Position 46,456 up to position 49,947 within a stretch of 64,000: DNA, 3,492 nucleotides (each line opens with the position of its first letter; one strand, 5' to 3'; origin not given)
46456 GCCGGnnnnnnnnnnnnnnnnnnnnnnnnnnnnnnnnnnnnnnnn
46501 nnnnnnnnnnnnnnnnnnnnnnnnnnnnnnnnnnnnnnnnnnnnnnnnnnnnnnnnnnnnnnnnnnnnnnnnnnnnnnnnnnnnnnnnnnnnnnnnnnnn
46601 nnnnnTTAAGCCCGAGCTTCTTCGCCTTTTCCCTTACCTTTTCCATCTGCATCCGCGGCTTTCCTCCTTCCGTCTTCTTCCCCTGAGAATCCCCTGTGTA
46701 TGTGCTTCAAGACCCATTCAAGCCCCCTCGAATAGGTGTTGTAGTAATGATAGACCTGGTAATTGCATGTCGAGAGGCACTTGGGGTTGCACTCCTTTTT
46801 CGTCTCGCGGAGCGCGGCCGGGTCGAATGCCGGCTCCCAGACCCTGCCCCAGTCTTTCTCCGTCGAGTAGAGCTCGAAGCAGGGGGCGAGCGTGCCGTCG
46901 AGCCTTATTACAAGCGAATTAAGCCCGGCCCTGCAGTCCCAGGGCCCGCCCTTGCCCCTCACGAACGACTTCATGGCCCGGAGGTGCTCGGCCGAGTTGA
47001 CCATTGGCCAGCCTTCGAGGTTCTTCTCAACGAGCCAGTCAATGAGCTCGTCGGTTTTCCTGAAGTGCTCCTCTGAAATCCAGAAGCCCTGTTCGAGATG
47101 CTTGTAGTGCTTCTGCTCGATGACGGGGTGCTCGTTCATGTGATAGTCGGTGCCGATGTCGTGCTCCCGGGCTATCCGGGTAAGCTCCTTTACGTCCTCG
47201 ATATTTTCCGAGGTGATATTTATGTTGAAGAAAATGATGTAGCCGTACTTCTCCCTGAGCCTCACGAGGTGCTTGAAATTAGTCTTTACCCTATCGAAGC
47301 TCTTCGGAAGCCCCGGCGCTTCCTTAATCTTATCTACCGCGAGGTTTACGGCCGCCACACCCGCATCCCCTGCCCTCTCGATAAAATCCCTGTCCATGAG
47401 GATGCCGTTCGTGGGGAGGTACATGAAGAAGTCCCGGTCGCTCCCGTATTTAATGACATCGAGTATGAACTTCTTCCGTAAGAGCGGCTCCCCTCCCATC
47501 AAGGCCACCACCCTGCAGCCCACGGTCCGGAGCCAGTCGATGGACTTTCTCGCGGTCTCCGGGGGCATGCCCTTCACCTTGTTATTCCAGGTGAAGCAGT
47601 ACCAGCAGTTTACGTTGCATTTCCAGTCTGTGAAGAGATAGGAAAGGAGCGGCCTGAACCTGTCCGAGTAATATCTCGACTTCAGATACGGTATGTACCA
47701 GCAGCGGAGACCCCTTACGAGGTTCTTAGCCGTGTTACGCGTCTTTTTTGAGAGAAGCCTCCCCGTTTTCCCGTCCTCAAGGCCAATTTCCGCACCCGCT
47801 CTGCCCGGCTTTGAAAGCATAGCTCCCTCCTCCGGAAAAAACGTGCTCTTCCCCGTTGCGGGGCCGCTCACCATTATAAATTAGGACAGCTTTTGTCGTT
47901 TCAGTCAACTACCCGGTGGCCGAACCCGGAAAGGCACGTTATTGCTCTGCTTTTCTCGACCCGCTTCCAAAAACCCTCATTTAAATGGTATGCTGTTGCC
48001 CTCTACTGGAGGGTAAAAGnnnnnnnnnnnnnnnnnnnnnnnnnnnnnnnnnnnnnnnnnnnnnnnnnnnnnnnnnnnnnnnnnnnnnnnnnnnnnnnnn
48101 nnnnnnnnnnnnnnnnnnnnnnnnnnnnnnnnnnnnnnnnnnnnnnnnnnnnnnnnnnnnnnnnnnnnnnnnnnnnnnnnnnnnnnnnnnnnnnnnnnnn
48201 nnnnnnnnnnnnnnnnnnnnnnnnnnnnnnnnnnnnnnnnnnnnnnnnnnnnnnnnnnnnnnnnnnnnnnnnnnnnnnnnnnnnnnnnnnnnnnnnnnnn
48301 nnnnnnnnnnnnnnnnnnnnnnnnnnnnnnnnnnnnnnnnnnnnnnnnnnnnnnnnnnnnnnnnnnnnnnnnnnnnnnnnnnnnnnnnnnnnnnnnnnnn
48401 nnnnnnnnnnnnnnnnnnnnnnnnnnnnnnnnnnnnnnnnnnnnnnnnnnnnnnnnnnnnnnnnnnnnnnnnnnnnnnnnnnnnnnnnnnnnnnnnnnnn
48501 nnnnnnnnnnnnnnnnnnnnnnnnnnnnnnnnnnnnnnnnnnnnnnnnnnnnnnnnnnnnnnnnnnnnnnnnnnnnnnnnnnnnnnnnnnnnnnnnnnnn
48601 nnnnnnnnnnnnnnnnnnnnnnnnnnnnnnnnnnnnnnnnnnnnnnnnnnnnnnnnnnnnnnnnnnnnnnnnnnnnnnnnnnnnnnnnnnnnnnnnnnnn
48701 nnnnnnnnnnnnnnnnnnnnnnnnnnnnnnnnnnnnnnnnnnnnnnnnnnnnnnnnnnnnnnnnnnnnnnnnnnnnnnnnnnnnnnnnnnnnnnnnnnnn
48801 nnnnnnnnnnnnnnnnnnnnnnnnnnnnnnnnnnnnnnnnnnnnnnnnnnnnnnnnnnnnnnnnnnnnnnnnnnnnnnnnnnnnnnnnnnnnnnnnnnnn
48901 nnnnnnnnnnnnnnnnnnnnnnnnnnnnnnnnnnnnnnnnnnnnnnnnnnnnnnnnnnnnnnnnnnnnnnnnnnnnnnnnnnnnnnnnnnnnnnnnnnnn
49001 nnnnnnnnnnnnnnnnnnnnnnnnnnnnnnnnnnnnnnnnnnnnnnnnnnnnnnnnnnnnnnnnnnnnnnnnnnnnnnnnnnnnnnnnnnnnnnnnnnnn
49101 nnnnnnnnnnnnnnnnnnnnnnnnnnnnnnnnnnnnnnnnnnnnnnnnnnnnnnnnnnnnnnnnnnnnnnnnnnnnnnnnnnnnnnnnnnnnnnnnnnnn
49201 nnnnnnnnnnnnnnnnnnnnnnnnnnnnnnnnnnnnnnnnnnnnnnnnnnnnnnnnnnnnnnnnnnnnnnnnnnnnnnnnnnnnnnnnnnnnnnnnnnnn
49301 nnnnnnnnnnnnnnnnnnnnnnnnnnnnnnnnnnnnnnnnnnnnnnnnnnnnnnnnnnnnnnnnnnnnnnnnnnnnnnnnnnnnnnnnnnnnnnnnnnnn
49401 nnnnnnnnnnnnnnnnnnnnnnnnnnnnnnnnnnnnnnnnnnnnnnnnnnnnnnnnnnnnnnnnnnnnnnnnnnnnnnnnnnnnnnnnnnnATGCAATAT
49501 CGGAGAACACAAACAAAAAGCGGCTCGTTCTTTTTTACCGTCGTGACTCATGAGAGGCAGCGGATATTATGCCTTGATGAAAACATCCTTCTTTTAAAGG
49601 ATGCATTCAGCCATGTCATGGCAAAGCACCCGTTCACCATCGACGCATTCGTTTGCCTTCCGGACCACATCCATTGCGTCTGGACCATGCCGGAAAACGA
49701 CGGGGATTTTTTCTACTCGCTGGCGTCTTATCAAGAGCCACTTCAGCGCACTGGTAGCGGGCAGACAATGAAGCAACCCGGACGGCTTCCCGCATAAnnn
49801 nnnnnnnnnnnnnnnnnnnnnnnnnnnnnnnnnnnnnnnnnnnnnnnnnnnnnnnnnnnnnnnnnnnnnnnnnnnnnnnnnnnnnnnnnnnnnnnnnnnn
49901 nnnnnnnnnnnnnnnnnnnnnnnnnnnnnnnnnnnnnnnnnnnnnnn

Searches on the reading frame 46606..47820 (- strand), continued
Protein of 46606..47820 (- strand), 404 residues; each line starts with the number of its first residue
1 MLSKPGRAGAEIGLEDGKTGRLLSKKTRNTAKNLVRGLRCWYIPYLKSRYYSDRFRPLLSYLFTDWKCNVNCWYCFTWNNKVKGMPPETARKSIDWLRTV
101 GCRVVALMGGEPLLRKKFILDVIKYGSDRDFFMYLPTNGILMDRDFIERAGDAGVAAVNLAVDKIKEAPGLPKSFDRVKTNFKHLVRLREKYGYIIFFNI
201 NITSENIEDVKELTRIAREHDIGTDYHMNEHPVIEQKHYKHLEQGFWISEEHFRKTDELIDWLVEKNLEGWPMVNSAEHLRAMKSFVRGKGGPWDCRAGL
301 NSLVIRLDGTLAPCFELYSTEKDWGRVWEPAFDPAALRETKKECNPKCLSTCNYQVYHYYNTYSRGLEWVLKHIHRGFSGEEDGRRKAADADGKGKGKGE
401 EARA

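Call 53: search_solved_structures(query=A3, max_evalue=0.001)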
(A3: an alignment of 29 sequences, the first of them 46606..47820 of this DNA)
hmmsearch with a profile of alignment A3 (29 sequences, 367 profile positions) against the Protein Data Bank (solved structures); distinct sequences matched with E-value up to 0.001: 20.
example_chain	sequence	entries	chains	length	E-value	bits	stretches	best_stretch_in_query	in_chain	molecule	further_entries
5wgg_A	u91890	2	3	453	1.7e-15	59.9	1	47-324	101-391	Radical SAM domain protein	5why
6b4c_A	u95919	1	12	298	1.8e-11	46.6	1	50-152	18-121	Viperin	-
9dgw_A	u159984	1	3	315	2.3e-11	46.3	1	50-152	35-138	Radical SAM core domain-containing protein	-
7n7i_A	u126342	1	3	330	2.4e-11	46.2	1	50-152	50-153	Viperin-like enzyme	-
9dfw_A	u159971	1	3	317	2.7e-11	46.1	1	50-152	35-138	Radical SAM core domain-containing protein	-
9dfn_A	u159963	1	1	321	6.5e-10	41.5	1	44-137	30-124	Radical SAM core domain-containing protein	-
7tol_A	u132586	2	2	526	1.2e-09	40.6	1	39-178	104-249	glycerol dibiphytanyl glycerol tetraether - macrocyclic archaeol synthase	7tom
9dfu_A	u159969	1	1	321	1.8e-09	40.1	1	45-137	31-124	Radical SAM core domain-containing protein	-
7n7h_A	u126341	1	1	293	2.3e-08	36.4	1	46-186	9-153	VIPERIN-LIKE ENZYME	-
8wm2_A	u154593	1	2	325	6e-08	35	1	52-148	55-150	Fe-S radical SAM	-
5vsl_A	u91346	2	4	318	5.4e-07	31.9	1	45-138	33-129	Radical S-adenosyl methionine domain-containing protein 2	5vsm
6q2p_A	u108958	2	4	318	5.4e-07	31.9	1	45-138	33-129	Radical S-adenosyl methionine domain-containing protein 2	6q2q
7vob_C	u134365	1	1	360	7.5e-07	31.4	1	46-149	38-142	Cytosylglucuronate decarboxylase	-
7voc_C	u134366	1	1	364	7.6e-07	31.4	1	46-149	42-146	Cytosylglucuronate decarboxylase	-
2fb2_A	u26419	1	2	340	1.2e-06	30.8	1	51-153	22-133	Molybdenum cofactor biosynthesis protein A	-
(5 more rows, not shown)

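Call 55: fold_search(model_id=the predicted structure, library=pdb)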
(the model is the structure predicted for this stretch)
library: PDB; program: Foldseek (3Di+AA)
matches with E <= 10: 1695; with E <= 0.001: 156
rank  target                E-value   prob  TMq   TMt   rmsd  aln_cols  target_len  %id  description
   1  5why_B                3.0e-13  1.00  0.52  0.50   8.4       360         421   20  Structural Insights into Thioether Bond Formation in the Biosynthesis of Sactipeptides (released 2017-07-26)
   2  5wgg_A                4.9e-13  1.00  0.52  0.48   9.4       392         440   21  Structural Insights into Thioether Bond Formation in the Biosynthesis of Sactipeptides (released 2017-07-26)
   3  5why_A                5.2e-13  1.00  0.52  0.50   8.4       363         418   21  Structural Insights into Thioether Bond Formation in the Biosynthesis of Sactipeptides (released 2017-07-26)
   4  4k36_A                1.1e-11  1.00  0.50  0.52  10.1       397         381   18  His6 tagged anSMEcpe with bound AdoMet (released 2013-05-08)
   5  4k39_A                1.4e-11  1.00  0.50  0.55   9.2       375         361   18  Native anSMEcpe with bound AdoMet and Cp18Cys peptide (released 2013-05-08)
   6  4k37_A                1.7e-11  1.00  0.50  0.55   9.2       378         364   19  Native anSMEcpe with bound AdoMet (released 2013-05-08)
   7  4k36_B                2.7e-11  1.00  0.49  0.54   9.1       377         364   19  His6 tagged anSMEcpe with bound AdoMet (released 2013-05-08)
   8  4k38_B                5.2e-11  1.00  0.51  0.56   8.9       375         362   18  Native anSMEcpe with bound AdoMet and Kp18Cys peptide (released 2013-05-08)
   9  4k38_A                5.2e-11  1.00  0.51  0.55   8.9       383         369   17  Native anSMEcpe with bound AdoMet and Kp18Cys peptide (released 2013-05-08)
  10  4k39_B                5.8e-11  1.00  0.50  0.55   9.0       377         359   17  Native anSMEcpe with bound AdoMet and Cp18Cys peptide (released 2013-05-08)
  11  6efn                  1.3e-10  1.00  0.55  0.58   4.0       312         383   16  Structure of a RiPP maturase, SkfB (released 2018-10-24)
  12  4k37_B                1.4e-10  1.00  0.50  0.55   9.2       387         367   17  Native anSMEcpe with bound AdoMet (released 2013-05-08)
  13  9dfw_B                2.3e-10  1.00  0.49  0.66   3.5       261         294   17  X-ray crystal structure of an engineered Viperin-like enzyme from T. virens with bound CTP and SAM (released 2025-02-12)
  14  5v1s_A                3.0e-10  1.00  0.55  0.53   6.2       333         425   15  Crystal structure of Streptococcus suis SuiB bound to S-adenosylmethionine (released 2017-08-30)
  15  7vob                  3.8e-10  1.00  0.57  0.69   4.6       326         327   17  The crystal structure of a Radical SAM Enzyme BlsE involved in the Biosynthesis of Blasticidin S (released 2022-05-04)
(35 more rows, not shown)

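Call 60: find_encoding_contigs(protein=P0007, flank=6000, max_places=2)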
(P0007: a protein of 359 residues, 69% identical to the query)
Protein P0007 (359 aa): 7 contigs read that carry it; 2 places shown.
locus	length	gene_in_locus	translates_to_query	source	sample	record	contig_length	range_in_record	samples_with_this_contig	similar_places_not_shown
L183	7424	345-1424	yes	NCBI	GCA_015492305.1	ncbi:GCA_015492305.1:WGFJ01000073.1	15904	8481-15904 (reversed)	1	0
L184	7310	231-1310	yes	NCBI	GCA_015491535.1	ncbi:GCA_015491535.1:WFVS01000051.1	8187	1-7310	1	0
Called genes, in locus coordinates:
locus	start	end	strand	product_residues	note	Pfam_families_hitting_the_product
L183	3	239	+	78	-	?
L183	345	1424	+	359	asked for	PF04055:Radical_SAM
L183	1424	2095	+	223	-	PF00156:Pribosyltran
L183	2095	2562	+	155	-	PF13298:LigD_N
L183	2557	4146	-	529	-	PF04675:DNA_ligase_A_N, PF01068:DNA_ligase_A_M, PF09414:RNA_ligase (weak), PF04679:DNA_ligase_A_C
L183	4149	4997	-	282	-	PF00763:THF_DHG_CYH, PF02882:THF_DHG_CYH_C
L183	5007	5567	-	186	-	PF08207:EFP_N, PF01132:EFP, PF09285:Elong-fact-P_C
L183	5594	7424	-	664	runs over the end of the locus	PF00270:DEAD (weak), PF04851:ResIII, PF17757:UvrB_inter, PF27431:UvrB_3rd, PF00271:Helicase_C, PF12344:UvrB, PF02151:UVR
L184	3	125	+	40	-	?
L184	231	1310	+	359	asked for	PF04055:Radical_SAM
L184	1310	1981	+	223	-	PF00156:Pribosyltran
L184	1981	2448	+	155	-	PF13298:LigD_N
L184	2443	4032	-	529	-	PF04675:DNA_ligase_A_N, PF01068:DNA_ligase_A_M, PF09414:RNA_ligase (weak), PF04679:DNA_ligase_A_C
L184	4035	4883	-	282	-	PF00763:THF_DHG_CYH, PF02882:THF_DHG_CYH_C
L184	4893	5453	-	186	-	PF08207:EFP_N, PF01132:EFP, PF09285:Elong-fact-P_C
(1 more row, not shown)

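Call 61: find_encoding_contigs(protein=P0013, flank=6000, max_places=2)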
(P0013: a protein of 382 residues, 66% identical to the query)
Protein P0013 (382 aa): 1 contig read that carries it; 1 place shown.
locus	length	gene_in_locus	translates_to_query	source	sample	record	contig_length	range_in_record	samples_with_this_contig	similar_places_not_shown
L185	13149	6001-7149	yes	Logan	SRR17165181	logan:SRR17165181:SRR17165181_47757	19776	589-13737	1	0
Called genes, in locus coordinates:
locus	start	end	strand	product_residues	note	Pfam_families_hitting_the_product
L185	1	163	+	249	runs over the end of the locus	?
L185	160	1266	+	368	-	PF00072:Response_reg, PF13487:HD_5, PF01966:HD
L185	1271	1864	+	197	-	PF09997:DUF2238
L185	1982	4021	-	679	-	PF06480:FtsH_ext, PF00004:AAA, PF07728:AAA_5 (faint), PF17862:AAA_lid_3, PF01434:Peptidase_M41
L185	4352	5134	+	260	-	PF03372:Exo_endo_phos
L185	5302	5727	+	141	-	PF00254:FKBP_C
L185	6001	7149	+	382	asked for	PF04055:Radical_SAM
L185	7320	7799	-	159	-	PF10006:DUF2249, PF01106:NifU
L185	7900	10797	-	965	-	PF11871:DUF3391, PF01966:HD, PF13487:HD_5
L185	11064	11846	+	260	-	PF01887:SAM_HAT_N, PF20257:SAM_HAT_C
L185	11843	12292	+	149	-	PF02580:Tyr_Deacylase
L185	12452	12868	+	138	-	PF01894:YjbQ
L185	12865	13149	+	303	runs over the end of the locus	PF00294:PfkB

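Call 62: find_encoding_contigs(protein=P0015, flank=6000, max_places=2)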
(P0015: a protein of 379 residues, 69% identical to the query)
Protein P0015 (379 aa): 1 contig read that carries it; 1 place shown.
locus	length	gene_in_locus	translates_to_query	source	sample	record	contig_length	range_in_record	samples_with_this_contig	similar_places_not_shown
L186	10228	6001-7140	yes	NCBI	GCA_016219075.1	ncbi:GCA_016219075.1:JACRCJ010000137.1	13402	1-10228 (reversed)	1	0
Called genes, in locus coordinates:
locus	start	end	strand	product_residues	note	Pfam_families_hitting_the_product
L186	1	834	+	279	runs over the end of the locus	PF12838:Fer4_7, PF13247:Fer4_11, PF13187:Fer4_9 (weak), PF00037:Fer4 (weak), PF12797:Fer4_2 (weak), PF12838:Fer4_7, PF13187:Fer4_9 (weak), PF13247:Fer4_11, +7 more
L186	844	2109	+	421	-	PF03916:NrfD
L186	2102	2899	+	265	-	PF05495:zf-CHY (faint), PF14522:Cytochrome_C7 (weak), PF09699:Paired_CXXCH_1 (faint)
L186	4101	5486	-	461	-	PF00753:Lactamase_B, PF12706:Lactamase_B_2 (faint), PF10996:Beta-Casp, PF07521:RMMBL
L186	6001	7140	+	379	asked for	PF04055:Radical_SAM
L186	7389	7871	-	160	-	PF10006:DUF2249, PF01106:NifU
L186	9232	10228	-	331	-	PF13487:HD_5, PF01966:HD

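Call 70: search_protein_families(library=pfam, proteins=[L135:3735-5444:-, L165:7153-7725:+, L119:7445-8296:+, L118:19-2100:+, L154:5096-5563:-, L155:4295-5413:-, L114:6973-8160:+, L022:7648-8781:+], max_evalue=0.001)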
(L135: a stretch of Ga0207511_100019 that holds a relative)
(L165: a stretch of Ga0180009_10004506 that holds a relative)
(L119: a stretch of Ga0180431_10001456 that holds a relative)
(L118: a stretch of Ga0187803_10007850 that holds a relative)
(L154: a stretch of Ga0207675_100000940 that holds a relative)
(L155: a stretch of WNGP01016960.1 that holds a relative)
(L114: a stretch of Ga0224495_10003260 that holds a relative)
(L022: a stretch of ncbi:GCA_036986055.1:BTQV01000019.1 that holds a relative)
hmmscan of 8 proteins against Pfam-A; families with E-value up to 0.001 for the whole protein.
L135:3735-5444:- (570 aa): 1 family
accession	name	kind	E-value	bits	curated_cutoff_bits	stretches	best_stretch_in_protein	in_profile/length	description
PF13231.12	PMT_2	-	5.9e-16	59.5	26.1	1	121-271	20-157/160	Dolichyl-phosphate-mannose-protein mannosyltransferase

L165:7153-7725:+ (191 aa): 2 families
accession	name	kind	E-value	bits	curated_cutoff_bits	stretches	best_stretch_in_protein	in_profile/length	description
PF01864.22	CarS-like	-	1.9e-18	67.5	22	1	37-188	30-172/175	CDP-archaeol synthase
PF01148.25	CTP_transf_1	-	7.2e-05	23.2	24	1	53-122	169-230/264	Cytidylyltransferase family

L119:7445-8296:+ (284 aa): 14 families
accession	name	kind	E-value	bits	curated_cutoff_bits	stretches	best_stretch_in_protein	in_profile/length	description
PF00004.35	AAA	-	1.6e-14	54.9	21.2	1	36-184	1-126/131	ATPase family associated with various cellular activities (AAA)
PF07728.20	AAA_5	-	2.9e-11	44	22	1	35-170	1-124/139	AAA domain (dynein-related subfamily)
PF07724.20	AAA_2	-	2.6e-09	37.8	27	1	36-169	6-125/166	AAA domain (Cdc48 subfamily)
PF13401.12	AAA_22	-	1.3e-08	35.7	27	1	36-141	8-104/130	AAA domain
PF00158.32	Sigma54_activat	-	2e-08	34.6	20.2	0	26-56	15-45/168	Sigma-54 interaction domain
PF01078.27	Mg_chelatase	-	5.2e-06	26.4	20.3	1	25-164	14-153/207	Magnesium chelatase, subunit ChlI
PF13191.12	AAA_16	-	1.4e-05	26.1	32.6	1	34-138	25-153/167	AAA ATPase domain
PF07726.17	AAA_3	-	1.9e-05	25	27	0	36-60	2-26/131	ATPase family associated with various cellular activities (AAA)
PF05729.18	NACHT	-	2.7e-05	24.5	26.7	0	36-58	3-25/167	NACHT domain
PF24883.2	NPHP3_N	-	0.00018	22.2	24.8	0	36-57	25-46/164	Nephrocystin 3, N-terminal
PF05496.18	RuvB_N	-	0.0002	21.6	27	0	36-60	36-60/159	Holliday junction DNA helicase RuvB P-loop domain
PF10236.15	DAP3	-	0.00029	20.6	23.1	1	36-83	26-74/311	Mitochondrial ribosomal death-associated protein 3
PF07693.20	KAP_NTPase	-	0.00054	19.7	20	0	98-141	140-175/293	KAP family P-loop domain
PF14532.12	Sigma54_activ_2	-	0.00071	20.3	25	0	29-57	17-45/138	Sigma-54 interaction domain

L118:19-2100:+ (694 aa): 2 families
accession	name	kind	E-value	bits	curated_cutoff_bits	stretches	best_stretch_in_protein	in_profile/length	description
PF04055.27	Radical_SAM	-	4.9e-19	69.5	29.5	1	168-330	3-166/166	Radical SAM superfamily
PF23545.1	Zn_ribbon_HMPTM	-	1.9e-13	50.1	27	1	58-122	2-44/45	HMPTM N-terminal zinc ribbon domain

L154:5096-5563:- (156 aa): 2 families
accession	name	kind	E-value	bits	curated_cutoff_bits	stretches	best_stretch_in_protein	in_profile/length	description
PF12900.13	Pyridox_ox_2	-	1.6e-25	90.1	27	1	21-153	2-139/140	Pyridoxamine 5'-phosphate oxidase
PF01243.27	PNPOx_N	-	4.2e-13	50.2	28.1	1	22-115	3-89/120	Pyridoxamine 5'-phosphate oxidase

L155:4295-5413:- (373 aa): 1 family
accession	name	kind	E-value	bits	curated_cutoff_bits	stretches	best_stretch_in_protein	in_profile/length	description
PF14903.11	WG_beta_rep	-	8.6e-75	246.8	25.6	6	48-81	1-34/35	WG containing repeat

L114:6973-8160:+ (396 aa): 1 family
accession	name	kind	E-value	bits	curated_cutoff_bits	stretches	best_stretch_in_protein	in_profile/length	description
PF05762.20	VWA_CoxE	-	0.00016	21.7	26.4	1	204-281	23-102/222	VWA domain containing CoxE-like protein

L022:7648-8781:+ (378 aa): 9 families
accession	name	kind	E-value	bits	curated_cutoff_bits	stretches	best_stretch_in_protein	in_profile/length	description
PF01266.30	DAO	-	1.1e-08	35.5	27.9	1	7-78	4-77/353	FAD dependent oxidoreductase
PF03486.20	HI0933_like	-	6.6e-08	32.7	50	1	5-137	3-135/244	HI0933-like protein Rossmann domain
PF07992.20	Pyr_redox_2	-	1.8e-06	28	26.1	1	5-34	3-31/291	Pyridine nucleotide-disulphide oxidoreductase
PF13450.12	NAD_binding_8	-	3e-06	27.9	21.9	1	7-40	1-34/68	NAD(P)-binding Rossmann-like domain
PF01593.30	Amino_oxidase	-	1.7e-05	24.8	19.8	1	13-45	2-34/443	Flavin containing amine oxidoreductase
PF00890.30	FAD_binding_2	-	3.8e-05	23.5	20.4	1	7-38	4-35/414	FAD binding domain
PF00070.33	Pyr_redox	-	4.9e-05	24.2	22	0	7-37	4-34/82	Pyridine nucleotide-disulphide oxidoreductase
PF01134.28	GIDA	-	0.00064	19.3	22.1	0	5-31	2-28/391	Glucose inhibited division protein A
PF01494.25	FAD_binding_3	-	0.0007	19.4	22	0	5-33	4-32/349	FAD binding domain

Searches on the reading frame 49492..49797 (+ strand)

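Call 75: search_protein_families(library=pfam, proteins=[window:49492-49797:+], max_evalue=10)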
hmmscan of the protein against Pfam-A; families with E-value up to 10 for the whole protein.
window:49492-49797:+ (101 aa): 1 family
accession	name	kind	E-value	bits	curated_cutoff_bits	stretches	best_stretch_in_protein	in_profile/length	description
PF01797.21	Y1_Tnp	-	0.0083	16.7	23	1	16-68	10-61/121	Transposase IS200 like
